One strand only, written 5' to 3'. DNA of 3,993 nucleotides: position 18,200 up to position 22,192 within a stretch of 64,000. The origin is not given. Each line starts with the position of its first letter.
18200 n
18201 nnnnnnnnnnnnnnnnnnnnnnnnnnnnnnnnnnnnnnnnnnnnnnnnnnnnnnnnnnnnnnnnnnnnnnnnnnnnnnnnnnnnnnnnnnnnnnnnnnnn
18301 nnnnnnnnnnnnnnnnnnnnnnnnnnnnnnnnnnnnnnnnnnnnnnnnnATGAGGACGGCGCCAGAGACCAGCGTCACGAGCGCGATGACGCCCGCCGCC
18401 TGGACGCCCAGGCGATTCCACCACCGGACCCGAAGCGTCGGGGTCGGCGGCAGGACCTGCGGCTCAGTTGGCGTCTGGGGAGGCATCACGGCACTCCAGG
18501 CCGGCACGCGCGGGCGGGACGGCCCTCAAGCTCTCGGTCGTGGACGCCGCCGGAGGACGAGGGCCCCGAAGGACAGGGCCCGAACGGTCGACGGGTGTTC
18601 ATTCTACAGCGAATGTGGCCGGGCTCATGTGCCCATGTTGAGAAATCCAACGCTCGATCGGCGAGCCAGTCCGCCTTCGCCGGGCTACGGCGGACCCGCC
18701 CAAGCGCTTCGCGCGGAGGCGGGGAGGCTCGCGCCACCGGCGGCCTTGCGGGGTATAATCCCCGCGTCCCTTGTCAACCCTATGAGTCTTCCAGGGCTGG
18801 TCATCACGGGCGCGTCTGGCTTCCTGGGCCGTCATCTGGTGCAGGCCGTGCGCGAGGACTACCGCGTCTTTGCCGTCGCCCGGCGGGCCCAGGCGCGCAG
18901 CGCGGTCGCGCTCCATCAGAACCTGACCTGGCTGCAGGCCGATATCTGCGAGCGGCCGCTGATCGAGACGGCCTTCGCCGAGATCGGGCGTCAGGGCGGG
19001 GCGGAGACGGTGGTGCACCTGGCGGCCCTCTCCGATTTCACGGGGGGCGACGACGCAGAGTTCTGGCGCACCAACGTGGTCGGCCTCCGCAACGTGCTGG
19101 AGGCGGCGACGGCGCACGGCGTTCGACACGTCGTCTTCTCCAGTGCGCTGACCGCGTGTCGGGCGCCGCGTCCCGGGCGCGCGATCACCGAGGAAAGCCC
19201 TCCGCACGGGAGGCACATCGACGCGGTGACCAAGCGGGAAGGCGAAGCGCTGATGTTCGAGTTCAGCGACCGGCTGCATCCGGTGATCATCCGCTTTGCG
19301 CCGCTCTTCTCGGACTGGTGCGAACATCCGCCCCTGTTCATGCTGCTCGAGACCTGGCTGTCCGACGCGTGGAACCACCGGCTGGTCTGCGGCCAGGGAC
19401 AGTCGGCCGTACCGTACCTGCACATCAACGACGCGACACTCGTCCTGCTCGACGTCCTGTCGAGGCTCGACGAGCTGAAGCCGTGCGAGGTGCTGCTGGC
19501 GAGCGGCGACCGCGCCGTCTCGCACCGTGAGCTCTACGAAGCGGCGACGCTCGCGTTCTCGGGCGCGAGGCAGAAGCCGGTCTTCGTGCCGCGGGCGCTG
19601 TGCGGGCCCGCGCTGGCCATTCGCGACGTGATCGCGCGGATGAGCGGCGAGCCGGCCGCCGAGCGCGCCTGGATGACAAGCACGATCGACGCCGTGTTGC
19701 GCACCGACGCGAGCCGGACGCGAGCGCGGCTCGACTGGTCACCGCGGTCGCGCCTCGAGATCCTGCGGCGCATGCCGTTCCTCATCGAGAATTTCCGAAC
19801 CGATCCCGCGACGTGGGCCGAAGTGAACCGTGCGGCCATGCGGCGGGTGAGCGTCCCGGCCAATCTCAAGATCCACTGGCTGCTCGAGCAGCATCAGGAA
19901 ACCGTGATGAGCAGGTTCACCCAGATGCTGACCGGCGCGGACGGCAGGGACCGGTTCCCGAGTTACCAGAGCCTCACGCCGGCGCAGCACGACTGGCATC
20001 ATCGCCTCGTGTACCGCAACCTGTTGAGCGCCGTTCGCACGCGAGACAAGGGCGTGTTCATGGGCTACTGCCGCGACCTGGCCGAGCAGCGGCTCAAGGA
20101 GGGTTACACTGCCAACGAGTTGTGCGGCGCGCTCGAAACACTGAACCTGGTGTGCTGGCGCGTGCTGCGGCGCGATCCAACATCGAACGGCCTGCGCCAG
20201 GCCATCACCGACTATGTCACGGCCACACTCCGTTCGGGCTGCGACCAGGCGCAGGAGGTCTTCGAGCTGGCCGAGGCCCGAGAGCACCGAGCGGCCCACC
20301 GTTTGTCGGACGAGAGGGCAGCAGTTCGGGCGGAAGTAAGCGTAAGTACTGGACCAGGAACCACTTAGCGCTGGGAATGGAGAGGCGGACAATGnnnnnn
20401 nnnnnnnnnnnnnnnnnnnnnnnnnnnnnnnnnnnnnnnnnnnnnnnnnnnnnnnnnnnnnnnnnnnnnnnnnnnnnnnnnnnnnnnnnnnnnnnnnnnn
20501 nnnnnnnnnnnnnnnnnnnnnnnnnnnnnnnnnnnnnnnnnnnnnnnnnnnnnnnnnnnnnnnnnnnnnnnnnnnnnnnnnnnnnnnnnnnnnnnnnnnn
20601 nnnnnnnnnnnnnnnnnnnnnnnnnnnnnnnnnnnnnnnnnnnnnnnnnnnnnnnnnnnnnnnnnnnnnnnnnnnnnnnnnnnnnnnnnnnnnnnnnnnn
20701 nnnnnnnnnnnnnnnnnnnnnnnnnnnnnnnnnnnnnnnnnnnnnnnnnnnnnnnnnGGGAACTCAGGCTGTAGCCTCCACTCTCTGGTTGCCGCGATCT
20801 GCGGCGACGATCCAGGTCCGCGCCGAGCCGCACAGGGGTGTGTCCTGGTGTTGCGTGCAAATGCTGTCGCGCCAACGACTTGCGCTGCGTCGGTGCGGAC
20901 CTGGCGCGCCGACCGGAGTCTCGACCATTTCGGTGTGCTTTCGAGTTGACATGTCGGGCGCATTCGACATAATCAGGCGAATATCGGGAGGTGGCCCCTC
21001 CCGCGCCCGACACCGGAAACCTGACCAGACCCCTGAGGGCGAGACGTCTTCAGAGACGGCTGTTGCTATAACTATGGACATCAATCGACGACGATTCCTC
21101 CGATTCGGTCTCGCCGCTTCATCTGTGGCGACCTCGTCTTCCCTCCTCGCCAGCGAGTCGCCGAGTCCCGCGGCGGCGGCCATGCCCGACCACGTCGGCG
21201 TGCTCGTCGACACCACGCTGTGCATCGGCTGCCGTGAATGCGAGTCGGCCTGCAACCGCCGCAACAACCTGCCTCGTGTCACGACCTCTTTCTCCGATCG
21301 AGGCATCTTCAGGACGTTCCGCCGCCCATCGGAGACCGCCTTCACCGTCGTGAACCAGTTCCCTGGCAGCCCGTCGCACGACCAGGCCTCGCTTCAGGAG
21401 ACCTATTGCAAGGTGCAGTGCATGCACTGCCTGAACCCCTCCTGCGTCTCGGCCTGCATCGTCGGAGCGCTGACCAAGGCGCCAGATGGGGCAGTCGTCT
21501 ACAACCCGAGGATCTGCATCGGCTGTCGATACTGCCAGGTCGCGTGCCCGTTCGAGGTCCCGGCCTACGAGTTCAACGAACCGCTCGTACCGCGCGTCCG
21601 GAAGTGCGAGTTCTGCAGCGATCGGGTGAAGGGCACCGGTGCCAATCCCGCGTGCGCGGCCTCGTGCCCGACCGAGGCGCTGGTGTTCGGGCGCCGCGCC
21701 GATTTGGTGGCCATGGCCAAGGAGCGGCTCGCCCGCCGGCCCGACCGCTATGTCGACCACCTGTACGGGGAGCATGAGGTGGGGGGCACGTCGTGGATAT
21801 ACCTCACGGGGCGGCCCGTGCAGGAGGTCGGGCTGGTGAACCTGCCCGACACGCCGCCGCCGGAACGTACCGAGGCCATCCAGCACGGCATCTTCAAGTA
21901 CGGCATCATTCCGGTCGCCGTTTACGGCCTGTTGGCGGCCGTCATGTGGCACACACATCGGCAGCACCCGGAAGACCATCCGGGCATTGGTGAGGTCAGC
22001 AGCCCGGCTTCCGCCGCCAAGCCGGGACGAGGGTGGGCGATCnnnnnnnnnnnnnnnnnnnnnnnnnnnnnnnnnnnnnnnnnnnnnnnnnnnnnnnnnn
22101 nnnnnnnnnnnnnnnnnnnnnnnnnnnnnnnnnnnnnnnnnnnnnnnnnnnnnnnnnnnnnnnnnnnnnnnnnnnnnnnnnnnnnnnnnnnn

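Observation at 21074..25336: One 1,420-codon ORF fuses a Tat-type 4x[4Fe-4S] subunit, an NrfD/HybB-like membrane subunit and a 14-CXXCH cytochrome c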

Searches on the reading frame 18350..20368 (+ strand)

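Call 12: search_protein_families(library=pfam, proteins=[window:18350-20368:+], max_evalue=0.001)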
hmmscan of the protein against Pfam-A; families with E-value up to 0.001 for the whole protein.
window:18350-20368:+ (672 aa): 8 families
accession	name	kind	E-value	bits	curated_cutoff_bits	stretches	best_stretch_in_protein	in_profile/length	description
PF01370.27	Epimerase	-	4.4e-23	82.4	20.9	1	151-376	2-231/240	NAD dependent epimerase/dehydratase family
PF01073.25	3Beta_HSD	-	2.5e-15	56.7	22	1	151-280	1-130/280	3-beta hydroxysteroid dehydrogenase/isomerase family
PF13460.12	NAD_binding_10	-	8.7e-12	45.7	27.2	1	154-278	1-111/184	NAD(P)H-binding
PF16363.11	GDP_Man_Dehyd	-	2.1e-11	44.3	27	1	152-266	2-127/332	GDP-mannose 4,6 dehydratase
PF07993.18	NAD_binding_4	-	6.3e-08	32.5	20.1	1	152-277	1-147/258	Male sterility protein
PF04321.23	RmlD_sub_bind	-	1.8e-06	27.7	27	1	150-322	3-154/287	RmlD substrate binding domain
PF02719.21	Polysacc_synt_2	-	3.9e-06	26.7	20.2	1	151-270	2-132/293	Polysaccharide biosynthesis protein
PF05368.20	NmrA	-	1.5e-05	25.2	27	1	151-268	6-109/298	NmrA-like family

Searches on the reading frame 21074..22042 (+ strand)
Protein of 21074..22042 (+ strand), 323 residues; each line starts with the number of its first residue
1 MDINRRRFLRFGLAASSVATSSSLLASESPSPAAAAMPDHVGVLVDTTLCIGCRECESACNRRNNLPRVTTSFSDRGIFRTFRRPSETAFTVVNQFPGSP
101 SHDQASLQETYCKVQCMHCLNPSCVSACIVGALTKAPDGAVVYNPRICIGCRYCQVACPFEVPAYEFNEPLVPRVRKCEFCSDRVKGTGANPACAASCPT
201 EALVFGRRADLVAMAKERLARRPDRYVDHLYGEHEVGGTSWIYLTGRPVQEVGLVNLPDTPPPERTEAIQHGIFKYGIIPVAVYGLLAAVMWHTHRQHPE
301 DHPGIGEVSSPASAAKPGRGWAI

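Call 51: find_homologous_proteins(query=window:21074-22042:+, max_evalue=1e-20)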
Query window:21074-22042:+ (323 aa): 4069 proteins with E <= 1e-20 among 8000 candidates; the best 120 are listed.
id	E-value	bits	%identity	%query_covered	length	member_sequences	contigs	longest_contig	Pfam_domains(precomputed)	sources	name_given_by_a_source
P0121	2.5e-177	607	81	96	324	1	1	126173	PF13247.12,PF12838.13,PF13237.12,PF13187.12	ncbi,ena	-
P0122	2.5e-176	604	80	98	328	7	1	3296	PF12837.13,PF13247.12,PF12838.13,PF13237.12,PF13187.12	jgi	jgi:Fe-S-cluster-containing dehydrogenase component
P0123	3.8e-176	603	79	99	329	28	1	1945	PF13247.12,PF12838.13,PF13237.12,PF13187.12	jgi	-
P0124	1.7e-174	598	79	98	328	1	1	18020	PF12837.13,PF13247.12,PF12838.13,PF13237.12,PF13187.12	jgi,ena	-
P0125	4.0e-174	597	79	98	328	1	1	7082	PF12837.13,PF13247.12,PF12838.13,PF13187.12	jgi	jgi:formate dehydrogenase iron-sulfur subunit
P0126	7.8e-174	596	78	98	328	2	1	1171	PF12837.13,PF13247.12,PF12838.13,PF13237.12,PF13187.12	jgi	-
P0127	1.9e-173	594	80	96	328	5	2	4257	PF12837.13,PF13247.12,PF12838.13,PF13237.12,PF13187.12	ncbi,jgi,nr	ncbi:MAG: Periplasmic 4Fe-4S Ferredoxin protein with transrane domain [Acidobacteria bacterium]|nr:P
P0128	2.1e-173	594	78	98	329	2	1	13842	PF12797.13,PF13247.12,PF12838.13,PF13237.12,PF13187.12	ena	-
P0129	5.2e-173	593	79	98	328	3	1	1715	PF12797.13,PF13247.12,PF12838.13,PF13237.12,PF13187.12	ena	-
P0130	1.0e-172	592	77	98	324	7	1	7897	PF12837.13,PF13247.12,PF12838.13,PF13237.12,PF13187.12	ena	-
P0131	4.4e-172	590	78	98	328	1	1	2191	PF12837.13,PF13247.12,PF12838.13,PF13237.12,PF13187.12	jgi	jgi:Fe-S-cluster-containing dehydrogenase component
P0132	2.8e-171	587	78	98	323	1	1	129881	PF13247.12,PF12838.13,PF13237.12,PF13187.12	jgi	jgi:formate dehydrogenase iron-sulfur subunit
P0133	6.5e-171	586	78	98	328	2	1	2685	PF12837.13,PF13247.12,PF12838.13,PF13237.12,PF13187.12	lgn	-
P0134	8.8e-171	586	77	98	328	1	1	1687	PF12837.13,PF13247.12,PF12838.13,PF13237.12,PF13187.12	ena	-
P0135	3.5e-170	584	76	98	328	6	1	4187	PF12837.13,PF13247.12,PF12838.13,PF13237.12,PF13187.12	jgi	-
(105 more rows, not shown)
